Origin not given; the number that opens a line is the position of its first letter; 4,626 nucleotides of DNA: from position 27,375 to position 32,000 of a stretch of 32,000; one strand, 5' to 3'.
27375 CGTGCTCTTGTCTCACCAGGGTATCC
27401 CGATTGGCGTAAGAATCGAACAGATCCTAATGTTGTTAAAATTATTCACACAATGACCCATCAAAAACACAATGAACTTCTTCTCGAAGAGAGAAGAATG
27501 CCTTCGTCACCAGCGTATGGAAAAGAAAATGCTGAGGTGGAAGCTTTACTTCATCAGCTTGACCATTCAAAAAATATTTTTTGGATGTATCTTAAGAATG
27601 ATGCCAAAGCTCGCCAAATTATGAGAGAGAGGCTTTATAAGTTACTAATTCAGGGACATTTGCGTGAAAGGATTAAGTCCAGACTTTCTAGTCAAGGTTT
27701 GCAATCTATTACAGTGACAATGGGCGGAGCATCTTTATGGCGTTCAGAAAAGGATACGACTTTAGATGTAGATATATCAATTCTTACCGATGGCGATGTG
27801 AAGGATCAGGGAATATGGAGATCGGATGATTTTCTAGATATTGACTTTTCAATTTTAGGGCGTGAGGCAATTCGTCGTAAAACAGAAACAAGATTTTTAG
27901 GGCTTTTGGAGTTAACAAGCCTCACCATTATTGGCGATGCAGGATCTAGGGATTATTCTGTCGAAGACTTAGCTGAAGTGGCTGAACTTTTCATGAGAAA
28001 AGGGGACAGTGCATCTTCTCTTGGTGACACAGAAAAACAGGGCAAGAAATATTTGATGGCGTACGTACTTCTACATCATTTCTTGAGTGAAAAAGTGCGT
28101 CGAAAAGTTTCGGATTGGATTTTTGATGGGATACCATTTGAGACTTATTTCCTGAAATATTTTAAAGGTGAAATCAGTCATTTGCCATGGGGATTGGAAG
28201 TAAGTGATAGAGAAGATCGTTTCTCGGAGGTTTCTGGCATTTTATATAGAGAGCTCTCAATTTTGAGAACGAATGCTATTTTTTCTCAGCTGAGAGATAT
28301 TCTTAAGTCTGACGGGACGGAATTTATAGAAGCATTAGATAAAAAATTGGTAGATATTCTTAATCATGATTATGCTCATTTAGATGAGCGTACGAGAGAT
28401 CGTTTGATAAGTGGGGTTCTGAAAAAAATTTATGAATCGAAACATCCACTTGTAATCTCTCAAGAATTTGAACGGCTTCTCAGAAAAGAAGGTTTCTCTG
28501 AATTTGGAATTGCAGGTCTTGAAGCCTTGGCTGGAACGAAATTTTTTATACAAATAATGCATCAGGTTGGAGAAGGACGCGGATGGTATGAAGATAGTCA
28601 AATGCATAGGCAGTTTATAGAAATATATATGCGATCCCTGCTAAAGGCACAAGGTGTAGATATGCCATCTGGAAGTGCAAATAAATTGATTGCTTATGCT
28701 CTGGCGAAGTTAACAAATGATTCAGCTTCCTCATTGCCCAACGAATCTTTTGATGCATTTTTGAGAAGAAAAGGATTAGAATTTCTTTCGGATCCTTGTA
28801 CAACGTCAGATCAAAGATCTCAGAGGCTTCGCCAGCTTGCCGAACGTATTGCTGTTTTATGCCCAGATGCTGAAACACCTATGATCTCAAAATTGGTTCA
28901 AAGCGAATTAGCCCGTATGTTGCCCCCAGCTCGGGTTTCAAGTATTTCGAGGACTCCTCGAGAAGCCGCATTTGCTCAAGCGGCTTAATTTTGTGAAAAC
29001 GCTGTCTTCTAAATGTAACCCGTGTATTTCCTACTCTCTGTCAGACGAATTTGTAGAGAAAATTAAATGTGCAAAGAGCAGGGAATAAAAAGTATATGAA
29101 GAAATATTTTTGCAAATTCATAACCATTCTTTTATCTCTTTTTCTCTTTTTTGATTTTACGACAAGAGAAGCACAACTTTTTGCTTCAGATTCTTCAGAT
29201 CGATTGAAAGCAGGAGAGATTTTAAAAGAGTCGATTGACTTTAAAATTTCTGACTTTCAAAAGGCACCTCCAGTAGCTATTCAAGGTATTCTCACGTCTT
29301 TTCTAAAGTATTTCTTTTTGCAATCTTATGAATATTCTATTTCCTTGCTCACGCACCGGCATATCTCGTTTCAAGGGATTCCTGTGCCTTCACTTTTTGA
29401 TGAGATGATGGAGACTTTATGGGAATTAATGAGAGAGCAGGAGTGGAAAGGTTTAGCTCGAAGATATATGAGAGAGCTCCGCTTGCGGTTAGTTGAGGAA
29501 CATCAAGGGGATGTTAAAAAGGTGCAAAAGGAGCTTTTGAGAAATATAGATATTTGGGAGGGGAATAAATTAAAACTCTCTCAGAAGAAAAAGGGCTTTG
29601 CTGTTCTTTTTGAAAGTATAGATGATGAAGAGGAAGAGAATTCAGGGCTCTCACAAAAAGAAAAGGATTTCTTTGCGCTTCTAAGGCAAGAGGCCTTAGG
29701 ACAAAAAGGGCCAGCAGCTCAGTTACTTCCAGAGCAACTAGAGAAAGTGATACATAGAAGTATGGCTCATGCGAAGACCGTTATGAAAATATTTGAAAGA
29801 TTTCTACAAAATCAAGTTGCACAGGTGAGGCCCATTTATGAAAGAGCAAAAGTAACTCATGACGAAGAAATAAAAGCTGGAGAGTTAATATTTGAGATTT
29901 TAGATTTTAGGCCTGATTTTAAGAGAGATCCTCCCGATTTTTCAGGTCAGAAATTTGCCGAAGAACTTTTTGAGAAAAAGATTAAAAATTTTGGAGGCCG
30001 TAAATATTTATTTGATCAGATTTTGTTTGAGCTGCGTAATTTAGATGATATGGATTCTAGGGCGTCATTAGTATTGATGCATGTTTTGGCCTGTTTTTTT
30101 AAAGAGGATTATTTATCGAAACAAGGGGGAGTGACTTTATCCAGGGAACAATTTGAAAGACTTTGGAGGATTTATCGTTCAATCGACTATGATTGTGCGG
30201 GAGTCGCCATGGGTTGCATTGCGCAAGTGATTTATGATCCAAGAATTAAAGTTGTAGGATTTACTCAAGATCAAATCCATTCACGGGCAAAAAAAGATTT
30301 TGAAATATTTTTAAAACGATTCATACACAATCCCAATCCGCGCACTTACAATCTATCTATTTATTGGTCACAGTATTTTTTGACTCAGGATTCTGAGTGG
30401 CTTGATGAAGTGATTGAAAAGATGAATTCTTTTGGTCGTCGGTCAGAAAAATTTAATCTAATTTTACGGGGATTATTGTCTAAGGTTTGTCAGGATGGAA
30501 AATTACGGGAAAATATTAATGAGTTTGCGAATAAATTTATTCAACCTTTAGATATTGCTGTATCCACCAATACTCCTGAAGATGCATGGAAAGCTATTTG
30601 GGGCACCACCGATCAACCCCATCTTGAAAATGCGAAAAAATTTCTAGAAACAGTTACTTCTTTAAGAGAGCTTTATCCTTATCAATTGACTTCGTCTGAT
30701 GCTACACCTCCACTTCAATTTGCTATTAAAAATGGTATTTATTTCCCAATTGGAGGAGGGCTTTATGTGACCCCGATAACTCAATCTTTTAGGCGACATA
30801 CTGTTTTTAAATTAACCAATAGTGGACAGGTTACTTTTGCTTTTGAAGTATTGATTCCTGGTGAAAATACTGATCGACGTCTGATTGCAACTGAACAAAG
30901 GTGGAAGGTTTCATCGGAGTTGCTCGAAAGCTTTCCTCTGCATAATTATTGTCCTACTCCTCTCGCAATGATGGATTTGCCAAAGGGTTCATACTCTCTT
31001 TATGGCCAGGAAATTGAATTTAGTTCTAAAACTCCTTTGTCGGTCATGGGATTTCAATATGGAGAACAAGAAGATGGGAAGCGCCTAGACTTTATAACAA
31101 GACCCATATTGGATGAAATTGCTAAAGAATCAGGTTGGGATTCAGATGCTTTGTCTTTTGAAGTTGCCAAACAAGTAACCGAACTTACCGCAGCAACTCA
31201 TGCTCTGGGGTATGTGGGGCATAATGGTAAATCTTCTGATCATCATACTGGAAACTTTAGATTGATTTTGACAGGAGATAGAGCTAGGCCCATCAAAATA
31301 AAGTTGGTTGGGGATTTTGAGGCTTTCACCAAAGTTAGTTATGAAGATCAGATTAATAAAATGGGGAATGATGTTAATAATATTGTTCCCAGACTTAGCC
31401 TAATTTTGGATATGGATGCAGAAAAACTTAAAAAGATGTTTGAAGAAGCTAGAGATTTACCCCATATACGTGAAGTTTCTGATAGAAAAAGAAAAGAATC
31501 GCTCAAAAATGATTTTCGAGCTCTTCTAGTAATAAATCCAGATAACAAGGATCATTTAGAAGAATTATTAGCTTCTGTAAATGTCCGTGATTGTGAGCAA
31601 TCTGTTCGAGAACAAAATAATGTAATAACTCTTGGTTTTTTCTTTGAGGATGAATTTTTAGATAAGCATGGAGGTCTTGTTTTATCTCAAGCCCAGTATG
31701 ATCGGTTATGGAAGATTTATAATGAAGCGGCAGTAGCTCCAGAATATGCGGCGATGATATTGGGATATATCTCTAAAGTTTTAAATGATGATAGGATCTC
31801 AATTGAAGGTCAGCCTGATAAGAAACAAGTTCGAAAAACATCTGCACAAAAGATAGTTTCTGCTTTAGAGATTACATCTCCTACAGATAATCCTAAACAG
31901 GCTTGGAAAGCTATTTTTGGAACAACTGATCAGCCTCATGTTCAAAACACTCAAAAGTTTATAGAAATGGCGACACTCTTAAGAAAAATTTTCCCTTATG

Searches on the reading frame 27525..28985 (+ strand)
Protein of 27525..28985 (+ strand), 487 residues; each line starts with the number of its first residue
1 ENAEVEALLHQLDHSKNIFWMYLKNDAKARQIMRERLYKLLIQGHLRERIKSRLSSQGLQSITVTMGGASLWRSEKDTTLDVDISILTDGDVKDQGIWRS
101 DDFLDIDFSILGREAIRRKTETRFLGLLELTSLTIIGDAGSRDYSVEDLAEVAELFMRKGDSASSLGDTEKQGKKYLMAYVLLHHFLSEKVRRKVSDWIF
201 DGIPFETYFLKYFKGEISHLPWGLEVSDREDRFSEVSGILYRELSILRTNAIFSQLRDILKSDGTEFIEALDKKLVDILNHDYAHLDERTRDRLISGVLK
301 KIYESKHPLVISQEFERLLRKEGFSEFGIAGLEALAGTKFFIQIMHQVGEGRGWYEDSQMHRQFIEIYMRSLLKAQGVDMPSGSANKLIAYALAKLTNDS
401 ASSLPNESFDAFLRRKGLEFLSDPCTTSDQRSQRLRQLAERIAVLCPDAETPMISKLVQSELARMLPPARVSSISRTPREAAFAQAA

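Call 76: predict_structure(protein=window:27525-28985:+)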
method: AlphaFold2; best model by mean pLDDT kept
length: 487 residues; sequences in the alignment: 1
mean_pLDDT: 43.1   pTM: 0.35
mean pLDDT of the five models: 43.1, 42.9, 41.3, 38.4, 37.6
residues with pLDDT >= 90: 0; 70-90: 0; 50-70: 176; < 50: 311
segments of 3 or more residues with pLDDT < 50: 1-196, 200-202, 207-265, 281-286, 321-323, 325-328, 349-356, 446-449, 467-487
pLDDT, mean of each block of 10 residues (from residue 1): 35 28 34 42 40 35 28 27 24 25 23 27 24 24 34 40 37 42 40 47 50 41 34 38 40 42 49 56 47 54 53 54 48 54 55 48 63 58 59 61 55 60 52 59 53 57 48 32 31
secondary structure, 60 per line:
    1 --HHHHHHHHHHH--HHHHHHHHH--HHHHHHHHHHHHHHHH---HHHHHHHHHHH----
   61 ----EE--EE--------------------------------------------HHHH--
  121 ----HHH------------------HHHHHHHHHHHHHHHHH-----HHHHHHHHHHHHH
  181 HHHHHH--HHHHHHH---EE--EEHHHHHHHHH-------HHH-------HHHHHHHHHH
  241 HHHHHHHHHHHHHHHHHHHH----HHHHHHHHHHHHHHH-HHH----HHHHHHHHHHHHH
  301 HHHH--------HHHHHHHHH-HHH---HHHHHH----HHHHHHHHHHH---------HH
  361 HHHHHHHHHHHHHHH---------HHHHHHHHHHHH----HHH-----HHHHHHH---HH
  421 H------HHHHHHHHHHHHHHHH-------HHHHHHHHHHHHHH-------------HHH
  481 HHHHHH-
elements in order: H3-13 H16-24 H27-42 H46-56 H115-118 H146-162 H168-186 H189-195 H205-213 H231-260 H265-279 H288-304 H313-321 H329-334 H339-349 H359-375 H385-396 H409-415 H428-443 H451-464 H478-486

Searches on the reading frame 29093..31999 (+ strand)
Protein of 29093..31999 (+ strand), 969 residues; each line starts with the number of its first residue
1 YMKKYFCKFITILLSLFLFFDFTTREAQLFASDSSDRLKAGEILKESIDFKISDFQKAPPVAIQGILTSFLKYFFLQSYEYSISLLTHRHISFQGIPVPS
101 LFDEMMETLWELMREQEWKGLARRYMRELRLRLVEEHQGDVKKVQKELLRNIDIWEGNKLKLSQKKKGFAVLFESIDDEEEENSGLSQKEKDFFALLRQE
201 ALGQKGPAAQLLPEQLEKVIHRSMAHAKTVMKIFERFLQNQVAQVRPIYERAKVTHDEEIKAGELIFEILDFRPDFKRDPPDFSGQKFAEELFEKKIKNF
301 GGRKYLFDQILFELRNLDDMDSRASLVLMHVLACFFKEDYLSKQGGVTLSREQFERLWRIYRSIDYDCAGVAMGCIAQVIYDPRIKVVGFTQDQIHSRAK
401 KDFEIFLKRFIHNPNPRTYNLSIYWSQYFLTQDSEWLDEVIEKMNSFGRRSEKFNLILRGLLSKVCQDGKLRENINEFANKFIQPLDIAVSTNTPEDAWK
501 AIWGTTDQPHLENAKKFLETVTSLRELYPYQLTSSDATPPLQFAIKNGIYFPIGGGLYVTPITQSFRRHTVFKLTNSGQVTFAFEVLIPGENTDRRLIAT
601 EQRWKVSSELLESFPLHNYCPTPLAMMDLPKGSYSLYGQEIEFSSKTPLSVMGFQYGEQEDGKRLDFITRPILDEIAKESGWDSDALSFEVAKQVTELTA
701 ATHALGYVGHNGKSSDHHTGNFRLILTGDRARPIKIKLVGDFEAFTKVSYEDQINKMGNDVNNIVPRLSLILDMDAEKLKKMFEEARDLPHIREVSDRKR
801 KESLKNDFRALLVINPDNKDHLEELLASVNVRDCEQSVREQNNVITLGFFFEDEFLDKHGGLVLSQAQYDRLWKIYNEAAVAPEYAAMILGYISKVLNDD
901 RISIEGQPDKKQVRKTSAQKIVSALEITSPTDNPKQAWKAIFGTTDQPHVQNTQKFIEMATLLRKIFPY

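Call 18: search_protein_families(library=pfam, proteins=[window:29093-31999:+], max_evalue=1)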
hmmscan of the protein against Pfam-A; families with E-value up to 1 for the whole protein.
window:29093-31999:+ (969 aa): 3 families
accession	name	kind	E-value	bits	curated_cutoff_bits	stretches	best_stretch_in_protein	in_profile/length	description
PF24211.1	DUF7432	-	0.047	14.4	27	1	812-881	30-96/120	Family of unknown function (DUF7432)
PF04896.17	AmoC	-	0.1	12.4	26.7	1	326-442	27-134/245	Ammonia monooxygenase/methane monooxygenase, subunit C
PF08531.16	Bac_rhamnosid_N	-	0.23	11.7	25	1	524-608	37-114/172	Alpha-L-rhamnosidase N-terminal domain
